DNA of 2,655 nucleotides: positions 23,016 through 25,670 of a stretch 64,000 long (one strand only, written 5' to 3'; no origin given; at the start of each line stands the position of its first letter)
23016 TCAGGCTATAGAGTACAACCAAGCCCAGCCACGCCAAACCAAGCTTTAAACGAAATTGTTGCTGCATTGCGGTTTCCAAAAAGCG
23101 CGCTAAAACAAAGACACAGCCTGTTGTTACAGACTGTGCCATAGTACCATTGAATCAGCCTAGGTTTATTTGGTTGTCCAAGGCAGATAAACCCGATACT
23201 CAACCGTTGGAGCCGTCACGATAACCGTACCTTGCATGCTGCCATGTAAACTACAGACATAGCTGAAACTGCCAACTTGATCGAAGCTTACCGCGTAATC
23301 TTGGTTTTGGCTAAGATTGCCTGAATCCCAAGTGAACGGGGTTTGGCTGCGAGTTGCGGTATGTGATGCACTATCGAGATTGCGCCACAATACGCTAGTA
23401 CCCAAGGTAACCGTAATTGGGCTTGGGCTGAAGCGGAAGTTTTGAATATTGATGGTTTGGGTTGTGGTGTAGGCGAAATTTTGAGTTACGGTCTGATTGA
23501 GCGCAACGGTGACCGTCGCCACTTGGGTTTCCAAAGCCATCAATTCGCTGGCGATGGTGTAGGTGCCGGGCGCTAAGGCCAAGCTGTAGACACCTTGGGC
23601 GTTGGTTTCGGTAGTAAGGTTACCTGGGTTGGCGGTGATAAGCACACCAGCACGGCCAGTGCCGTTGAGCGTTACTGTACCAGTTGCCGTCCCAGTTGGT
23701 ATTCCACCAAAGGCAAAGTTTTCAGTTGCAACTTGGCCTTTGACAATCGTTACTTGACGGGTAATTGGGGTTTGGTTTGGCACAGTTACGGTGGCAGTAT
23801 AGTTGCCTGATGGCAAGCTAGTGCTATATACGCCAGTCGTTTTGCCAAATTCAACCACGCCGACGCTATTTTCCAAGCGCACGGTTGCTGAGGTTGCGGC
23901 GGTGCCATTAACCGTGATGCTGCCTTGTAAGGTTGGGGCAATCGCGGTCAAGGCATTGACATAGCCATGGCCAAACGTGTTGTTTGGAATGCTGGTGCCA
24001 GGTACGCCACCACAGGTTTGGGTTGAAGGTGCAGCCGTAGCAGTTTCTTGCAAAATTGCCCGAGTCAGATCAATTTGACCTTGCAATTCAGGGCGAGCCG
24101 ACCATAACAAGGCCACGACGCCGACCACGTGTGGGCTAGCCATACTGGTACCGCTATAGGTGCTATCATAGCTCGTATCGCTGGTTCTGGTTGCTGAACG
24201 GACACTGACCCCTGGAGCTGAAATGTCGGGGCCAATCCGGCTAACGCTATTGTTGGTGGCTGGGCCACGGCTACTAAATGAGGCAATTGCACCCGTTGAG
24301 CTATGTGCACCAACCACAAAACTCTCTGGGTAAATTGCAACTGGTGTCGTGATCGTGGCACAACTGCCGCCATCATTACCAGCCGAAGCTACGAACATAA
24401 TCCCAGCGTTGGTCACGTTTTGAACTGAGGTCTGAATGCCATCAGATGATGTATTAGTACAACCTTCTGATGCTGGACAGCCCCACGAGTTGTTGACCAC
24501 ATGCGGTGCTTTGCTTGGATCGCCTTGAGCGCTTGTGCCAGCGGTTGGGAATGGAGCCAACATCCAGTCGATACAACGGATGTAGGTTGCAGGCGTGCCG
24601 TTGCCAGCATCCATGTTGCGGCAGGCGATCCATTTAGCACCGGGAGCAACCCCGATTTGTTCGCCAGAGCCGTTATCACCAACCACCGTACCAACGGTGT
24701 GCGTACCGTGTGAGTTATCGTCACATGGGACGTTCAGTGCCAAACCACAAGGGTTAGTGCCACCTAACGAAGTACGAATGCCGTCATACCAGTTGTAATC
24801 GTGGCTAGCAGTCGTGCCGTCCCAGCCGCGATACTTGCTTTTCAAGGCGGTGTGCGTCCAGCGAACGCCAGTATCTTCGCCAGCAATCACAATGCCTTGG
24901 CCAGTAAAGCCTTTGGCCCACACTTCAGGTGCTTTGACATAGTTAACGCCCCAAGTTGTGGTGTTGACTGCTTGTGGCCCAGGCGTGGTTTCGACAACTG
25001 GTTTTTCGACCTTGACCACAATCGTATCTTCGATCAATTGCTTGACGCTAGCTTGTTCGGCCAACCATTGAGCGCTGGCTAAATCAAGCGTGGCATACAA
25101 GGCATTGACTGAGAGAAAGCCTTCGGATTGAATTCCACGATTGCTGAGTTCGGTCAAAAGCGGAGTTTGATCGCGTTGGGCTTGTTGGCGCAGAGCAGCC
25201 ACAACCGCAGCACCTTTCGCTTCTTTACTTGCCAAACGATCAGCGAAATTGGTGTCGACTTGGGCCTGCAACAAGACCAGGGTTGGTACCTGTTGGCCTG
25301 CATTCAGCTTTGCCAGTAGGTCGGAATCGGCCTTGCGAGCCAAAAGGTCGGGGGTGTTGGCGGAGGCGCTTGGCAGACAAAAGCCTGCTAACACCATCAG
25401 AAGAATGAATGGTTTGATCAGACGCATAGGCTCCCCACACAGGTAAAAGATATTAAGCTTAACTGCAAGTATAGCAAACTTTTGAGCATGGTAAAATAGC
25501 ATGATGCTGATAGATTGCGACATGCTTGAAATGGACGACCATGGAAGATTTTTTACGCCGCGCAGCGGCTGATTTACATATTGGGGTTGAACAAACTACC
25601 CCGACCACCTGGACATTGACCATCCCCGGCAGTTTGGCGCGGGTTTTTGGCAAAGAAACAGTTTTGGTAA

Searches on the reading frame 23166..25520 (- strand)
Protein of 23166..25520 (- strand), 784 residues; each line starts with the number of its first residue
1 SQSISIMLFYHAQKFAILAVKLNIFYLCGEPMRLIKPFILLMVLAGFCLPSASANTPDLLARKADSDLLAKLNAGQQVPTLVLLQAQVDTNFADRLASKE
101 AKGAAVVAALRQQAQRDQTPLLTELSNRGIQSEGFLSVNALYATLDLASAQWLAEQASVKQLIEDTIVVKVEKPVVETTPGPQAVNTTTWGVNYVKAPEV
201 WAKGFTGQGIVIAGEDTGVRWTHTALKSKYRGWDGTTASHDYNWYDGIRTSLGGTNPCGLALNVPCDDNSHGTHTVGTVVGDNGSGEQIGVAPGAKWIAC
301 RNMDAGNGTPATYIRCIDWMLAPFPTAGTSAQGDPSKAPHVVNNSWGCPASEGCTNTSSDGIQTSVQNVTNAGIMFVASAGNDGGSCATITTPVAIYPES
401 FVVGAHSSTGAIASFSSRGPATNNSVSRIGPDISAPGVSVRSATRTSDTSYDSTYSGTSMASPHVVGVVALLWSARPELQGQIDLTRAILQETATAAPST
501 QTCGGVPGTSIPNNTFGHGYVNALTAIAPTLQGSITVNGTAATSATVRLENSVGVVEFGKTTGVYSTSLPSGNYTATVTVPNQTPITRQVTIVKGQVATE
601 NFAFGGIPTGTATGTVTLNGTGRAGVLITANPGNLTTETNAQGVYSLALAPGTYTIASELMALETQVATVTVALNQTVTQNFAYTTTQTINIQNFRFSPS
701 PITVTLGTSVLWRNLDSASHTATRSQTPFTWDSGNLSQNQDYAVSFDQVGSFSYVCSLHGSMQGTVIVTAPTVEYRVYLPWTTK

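Call 25: search_protein_families(library=pfam, proteins=[window:23166-25520:-], max_evalue=0.001)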
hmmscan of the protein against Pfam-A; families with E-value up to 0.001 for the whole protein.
window:23166-25520:- (784 aa): 4 families
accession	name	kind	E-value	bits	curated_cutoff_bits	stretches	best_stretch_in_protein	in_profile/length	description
PF00082.27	Peptidase_S8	-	1.4e-39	136.6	21.8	1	207-519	1-288/288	Subtilase family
PF13473.12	Cupredoxin_1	-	2.3e-07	31.2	27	1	669-768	4-104/104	Cupredoxin-like domain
PF00127.26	Copper-bind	-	1.5e-05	25.8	21.2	1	688-768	5-98/99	Copper binding proteins, plastocyanin/azurin family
PF13715.12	CarbopepD_reg_2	-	5.2e-05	23.6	32.2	1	613-686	2-78/88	CarboxypepD_reg-like domain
